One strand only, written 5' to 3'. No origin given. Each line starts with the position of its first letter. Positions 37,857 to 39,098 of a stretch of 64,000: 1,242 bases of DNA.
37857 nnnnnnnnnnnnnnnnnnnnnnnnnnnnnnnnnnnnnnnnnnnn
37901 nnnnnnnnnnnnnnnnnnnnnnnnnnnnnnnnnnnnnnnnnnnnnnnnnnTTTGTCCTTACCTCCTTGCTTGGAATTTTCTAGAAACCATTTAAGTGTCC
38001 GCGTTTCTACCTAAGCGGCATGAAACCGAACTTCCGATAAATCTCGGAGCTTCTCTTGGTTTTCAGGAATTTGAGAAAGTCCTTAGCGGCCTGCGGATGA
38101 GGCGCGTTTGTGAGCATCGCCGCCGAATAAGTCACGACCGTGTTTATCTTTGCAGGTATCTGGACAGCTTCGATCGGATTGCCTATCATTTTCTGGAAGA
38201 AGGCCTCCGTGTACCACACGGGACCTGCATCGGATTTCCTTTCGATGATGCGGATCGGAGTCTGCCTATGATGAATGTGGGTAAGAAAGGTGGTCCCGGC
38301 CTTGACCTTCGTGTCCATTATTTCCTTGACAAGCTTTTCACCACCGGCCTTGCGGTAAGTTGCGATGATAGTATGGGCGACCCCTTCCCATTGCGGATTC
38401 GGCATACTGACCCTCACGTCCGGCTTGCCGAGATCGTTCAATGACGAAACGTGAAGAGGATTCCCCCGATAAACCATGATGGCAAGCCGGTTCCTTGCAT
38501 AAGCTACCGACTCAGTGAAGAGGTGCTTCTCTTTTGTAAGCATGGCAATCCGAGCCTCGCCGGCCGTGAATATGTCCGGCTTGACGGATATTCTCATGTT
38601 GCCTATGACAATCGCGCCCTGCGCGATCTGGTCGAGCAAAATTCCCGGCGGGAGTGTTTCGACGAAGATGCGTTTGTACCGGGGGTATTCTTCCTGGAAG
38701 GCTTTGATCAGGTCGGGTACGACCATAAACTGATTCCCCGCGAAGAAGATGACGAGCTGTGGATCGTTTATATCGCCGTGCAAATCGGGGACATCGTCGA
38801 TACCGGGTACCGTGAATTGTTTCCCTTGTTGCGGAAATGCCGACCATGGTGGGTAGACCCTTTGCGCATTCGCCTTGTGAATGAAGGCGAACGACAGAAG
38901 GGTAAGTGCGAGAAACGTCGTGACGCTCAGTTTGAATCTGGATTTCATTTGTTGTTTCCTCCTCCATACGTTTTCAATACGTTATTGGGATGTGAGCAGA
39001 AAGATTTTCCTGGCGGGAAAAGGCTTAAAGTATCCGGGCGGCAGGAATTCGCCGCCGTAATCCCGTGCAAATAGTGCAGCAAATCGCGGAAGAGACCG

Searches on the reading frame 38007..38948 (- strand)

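Call 9: search_protein_families(library=pfam, proteins=[window:38007-38948:-])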
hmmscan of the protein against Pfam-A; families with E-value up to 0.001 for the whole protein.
window:38007-38948:- (313 aa): 2 families
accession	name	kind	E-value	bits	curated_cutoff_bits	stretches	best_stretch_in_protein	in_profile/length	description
PF13531.11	SBP_bac_11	-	1.8e-41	142.8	25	1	65-309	1-226/227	Bacterial extracellular solute-binding protein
PF01547.30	SBP_bac_1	-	0.00016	22.2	26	0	265-298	266-303/307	Bacterial extracellular solute-binding protein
